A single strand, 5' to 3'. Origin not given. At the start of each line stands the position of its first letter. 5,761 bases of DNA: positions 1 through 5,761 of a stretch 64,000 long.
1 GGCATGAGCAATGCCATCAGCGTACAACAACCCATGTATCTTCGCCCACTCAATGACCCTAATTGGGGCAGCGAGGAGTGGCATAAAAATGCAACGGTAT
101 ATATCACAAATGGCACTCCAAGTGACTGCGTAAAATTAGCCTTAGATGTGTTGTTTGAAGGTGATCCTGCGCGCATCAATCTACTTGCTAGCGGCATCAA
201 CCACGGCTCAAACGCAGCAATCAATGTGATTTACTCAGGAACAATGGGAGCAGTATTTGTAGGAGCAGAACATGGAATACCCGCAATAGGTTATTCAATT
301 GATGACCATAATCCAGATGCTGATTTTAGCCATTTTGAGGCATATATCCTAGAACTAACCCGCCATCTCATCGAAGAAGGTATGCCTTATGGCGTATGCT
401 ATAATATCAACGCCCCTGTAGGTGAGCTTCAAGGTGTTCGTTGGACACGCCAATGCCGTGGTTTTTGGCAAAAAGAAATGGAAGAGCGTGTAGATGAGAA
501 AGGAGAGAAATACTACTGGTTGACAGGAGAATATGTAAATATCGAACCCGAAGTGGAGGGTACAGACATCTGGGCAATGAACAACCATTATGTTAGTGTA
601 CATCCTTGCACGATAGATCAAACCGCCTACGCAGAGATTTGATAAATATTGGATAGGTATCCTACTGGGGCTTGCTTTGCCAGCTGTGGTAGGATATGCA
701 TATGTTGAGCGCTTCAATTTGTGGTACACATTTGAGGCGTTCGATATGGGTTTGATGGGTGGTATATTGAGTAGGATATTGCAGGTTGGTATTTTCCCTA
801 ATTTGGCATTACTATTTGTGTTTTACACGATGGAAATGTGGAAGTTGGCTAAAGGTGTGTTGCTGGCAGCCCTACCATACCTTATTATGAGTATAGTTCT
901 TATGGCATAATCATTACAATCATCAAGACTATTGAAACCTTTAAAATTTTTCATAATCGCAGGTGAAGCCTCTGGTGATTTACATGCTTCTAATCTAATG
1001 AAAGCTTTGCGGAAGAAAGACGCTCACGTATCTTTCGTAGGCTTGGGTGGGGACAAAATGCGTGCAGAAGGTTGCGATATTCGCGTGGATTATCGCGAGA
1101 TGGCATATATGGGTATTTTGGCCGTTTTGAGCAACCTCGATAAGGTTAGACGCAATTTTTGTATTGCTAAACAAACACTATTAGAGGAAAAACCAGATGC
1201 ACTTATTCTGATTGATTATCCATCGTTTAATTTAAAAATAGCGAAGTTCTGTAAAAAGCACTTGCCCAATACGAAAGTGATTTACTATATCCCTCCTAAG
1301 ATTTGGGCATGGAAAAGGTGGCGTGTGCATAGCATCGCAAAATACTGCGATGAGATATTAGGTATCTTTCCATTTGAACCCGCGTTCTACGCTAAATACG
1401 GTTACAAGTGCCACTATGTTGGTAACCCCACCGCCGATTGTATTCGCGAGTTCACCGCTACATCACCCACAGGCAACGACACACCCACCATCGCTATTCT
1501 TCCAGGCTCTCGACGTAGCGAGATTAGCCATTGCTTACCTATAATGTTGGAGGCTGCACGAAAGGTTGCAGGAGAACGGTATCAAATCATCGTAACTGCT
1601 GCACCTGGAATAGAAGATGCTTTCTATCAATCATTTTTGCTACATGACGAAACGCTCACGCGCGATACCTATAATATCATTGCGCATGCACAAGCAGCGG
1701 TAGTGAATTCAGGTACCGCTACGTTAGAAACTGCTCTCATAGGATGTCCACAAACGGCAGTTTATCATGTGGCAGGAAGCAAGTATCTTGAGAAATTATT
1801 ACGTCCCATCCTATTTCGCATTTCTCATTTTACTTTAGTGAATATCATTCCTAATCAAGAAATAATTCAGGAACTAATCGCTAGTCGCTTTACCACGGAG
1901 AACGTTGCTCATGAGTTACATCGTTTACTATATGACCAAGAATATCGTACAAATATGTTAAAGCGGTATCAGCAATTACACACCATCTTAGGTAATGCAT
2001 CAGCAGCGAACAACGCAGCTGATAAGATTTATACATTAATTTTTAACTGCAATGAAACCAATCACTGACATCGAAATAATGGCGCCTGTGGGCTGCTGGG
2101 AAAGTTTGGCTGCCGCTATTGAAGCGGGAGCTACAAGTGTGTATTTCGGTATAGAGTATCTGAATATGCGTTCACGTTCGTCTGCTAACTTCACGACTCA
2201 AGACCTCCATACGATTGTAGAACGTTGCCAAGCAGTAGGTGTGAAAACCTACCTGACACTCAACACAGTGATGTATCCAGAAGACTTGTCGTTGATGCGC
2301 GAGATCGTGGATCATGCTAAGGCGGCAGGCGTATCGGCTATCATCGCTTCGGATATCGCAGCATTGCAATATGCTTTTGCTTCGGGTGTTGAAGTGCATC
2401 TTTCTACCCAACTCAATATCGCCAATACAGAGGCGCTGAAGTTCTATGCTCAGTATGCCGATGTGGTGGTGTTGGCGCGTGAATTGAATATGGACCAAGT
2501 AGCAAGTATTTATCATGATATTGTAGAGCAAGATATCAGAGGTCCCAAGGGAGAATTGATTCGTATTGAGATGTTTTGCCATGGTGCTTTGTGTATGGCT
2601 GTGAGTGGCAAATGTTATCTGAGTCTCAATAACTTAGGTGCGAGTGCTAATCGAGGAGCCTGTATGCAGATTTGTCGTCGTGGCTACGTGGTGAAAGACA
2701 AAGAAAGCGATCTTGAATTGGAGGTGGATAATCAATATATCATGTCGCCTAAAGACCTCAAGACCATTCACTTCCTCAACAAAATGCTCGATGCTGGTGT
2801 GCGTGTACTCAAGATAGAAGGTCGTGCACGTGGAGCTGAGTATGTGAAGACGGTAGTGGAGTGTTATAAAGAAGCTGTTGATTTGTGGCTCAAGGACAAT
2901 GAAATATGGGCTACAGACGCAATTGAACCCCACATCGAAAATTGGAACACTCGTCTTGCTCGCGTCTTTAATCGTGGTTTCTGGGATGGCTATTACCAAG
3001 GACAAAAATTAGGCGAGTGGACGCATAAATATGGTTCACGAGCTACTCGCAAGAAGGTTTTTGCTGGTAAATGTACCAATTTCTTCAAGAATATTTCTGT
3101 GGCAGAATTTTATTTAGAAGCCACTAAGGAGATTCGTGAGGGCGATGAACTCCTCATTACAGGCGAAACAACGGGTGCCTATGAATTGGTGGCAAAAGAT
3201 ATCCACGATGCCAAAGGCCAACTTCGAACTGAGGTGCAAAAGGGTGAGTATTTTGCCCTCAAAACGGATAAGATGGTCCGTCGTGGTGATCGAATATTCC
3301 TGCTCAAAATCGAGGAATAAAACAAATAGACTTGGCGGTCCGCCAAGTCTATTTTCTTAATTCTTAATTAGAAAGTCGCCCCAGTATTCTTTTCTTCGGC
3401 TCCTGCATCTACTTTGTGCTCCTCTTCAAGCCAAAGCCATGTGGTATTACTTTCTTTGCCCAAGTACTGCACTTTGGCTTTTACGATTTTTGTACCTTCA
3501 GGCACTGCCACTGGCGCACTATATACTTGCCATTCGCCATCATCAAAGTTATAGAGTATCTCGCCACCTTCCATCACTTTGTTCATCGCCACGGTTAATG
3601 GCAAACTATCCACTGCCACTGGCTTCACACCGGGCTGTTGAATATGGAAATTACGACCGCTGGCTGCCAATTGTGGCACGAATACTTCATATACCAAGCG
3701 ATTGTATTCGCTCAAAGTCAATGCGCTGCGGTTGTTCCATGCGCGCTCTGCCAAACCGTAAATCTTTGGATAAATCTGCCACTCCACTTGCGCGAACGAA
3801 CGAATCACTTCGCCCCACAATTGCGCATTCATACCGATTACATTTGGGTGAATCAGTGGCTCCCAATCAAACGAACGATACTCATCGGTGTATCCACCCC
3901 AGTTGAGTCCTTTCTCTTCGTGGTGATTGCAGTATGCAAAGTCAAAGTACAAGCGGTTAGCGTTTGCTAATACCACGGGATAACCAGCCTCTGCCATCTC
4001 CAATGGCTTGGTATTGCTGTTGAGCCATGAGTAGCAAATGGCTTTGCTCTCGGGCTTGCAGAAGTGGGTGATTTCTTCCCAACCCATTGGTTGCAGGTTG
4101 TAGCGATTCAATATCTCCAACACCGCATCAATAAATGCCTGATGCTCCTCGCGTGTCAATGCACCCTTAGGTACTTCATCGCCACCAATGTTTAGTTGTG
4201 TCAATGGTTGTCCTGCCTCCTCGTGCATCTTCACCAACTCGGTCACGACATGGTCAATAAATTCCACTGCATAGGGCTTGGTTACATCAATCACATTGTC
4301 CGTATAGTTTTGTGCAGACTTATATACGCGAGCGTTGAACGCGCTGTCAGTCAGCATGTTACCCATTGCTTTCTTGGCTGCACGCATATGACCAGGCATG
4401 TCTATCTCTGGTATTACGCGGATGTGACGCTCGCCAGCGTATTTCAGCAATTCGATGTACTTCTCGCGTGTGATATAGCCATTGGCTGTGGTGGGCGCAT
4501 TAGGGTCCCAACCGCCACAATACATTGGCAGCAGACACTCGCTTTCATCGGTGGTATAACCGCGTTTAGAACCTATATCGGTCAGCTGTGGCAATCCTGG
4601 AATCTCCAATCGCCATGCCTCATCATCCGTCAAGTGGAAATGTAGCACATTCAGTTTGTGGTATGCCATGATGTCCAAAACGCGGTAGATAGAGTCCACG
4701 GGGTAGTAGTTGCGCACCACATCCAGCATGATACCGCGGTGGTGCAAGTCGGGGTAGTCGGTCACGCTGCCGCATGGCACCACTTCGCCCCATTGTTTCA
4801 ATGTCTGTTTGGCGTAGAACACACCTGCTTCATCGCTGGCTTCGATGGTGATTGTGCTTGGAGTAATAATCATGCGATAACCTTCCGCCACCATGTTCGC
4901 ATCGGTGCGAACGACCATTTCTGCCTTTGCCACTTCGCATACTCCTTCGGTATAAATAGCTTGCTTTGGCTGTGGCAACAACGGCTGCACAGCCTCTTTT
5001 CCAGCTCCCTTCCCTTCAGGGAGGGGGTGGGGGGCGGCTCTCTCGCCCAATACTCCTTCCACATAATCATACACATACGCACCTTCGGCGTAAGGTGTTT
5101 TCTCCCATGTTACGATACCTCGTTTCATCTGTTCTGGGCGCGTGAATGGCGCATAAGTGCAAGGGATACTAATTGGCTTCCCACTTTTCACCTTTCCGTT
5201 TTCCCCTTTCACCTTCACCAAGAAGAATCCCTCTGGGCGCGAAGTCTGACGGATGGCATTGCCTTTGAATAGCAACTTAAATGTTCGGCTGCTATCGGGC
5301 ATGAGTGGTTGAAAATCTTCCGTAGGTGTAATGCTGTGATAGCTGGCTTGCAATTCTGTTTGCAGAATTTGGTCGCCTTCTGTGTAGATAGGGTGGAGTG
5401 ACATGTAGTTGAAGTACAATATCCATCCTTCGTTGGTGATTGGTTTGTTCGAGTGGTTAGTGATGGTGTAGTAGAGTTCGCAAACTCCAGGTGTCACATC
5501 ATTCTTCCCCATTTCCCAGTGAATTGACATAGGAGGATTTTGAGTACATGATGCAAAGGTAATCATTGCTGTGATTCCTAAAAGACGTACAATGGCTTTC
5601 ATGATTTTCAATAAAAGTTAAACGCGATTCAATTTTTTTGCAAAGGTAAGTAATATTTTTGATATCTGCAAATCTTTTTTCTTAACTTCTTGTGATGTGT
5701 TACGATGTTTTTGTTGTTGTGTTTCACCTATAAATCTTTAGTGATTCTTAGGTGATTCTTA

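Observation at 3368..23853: SusC/SusD operon hard-wired to peptidoglycan-cleaving enzymes: candidate peptidoglycan/muropeptide utilisation locus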

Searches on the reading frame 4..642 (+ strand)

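Call 35: search_protein_families(library=pfam, proteins=[window:4-642:+], max_evalue=0.001)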
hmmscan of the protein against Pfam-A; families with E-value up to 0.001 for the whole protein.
window:4-642:+ (212 aa): 1 family
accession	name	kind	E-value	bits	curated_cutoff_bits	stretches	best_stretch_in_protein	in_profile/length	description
PF01975.23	SurE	-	1.4e-34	120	22.1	1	1-156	40-188/189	Survival protein SurE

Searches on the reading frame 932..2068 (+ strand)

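Call 35: search_protein_families(library=pfam, proteins=[window:932-2068:+], max_evalue=0.001)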
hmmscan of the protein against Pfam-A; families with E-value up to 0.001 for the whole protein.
window:932-2068:+ (378 aa): 1 family
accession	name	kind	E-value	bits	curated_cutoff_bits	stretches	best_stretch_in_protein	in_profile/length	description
PF02684.21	LpxB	-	3.5e-82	276.7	22.6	1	7-349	2-355/374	Lipid-A-disaccharide synthetase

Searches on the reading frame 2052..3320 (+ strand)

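Call 35: search_protein_families(library=pfam, proteins=[window:2052-3320:+], max_evalue=0.001)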
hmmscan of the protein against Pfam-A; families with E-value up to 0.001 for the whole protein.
window:2052-3320:+ (422 aa): 1 family
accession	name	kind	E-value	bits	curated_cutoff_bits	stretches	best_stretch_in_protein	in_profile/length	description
PF01136.24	Peptidase_U32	-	2.8e-60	203.9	22.4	1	82-319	4-231/233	Peptidase family U32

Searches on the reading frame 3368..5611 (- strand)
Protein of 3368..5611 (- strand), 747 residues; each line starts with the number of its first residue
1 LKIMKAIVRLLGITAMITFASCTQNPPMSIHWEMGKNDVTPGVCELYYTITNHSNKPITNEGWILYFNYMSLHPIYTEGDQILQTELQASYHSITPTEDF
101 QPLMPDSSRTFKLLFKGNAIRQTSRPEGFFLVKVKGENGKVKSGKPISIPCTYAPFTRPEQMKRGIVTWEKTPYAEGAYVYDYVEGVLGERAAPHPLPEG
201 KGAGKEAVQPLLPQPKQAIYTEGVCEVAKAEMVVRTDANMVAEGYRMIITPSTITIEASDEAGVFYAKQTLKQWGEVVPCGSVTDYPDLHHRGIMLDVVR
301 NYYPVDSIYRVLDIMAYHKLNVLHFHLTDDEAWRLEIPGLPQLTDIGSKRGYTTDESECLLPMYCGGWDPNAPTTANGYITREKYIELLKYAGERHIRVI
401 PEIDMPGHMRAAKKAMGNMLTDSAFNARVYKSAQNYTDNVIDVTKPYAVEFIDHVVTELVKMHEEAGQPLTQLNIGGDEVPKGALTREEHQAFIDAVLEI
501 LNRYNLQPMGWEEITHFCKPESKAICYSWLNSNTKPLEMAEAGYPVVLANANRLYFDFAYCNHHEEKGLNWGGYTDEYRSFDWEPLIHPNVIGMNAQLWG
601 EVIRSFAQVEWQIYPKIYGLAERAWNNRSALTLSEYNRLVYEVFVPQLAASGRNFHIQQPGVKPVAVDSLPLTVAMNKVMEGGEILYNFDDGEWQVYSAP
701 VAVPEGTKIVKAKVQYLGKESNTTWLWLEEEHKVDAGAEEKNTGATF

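Call 3: search_protein_families(library=pfam, proteins=[window:3368-5611:-], max_evalue=0.01)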
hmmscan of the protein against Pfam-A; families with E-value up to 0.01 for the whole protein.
window:3368-5611:- (747 aa): 3 families
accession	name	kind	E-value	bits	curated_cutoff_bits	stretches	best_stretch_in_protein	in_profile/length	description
PF00728.28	Glyco_hydro_20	-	1.8e-79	268.1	22.3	1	290-627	2-347/348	Glycosyl hydrolase family 20, catalytic domain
PF02838.20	Glyco_hydro_20b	-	2.3e-12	48.2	26.1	1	235-286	68-124/124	Glycosyl hydrolase family 20, domain 2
PF03173.19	CHB_HEX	-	5.2e-05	23.4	25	1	49-116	36-101/160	Putative carbohydrate binding domain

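Call 4: search_protein_families(library=ncbifam, proteins=[window:3368-5611:-], max_evalue=0.01)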
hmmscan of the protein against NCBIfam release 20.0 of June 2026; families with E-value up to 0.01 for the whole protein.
window:3368-5611:- (747 aa): 1 family
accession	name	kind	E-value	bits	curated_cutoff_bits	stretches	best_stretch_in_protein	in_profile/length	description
NF041654.1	GlcNAcase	equivalog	1.3e-08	33.8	1000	1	241-328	93-182/732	beta-N-acetylglucosaminidase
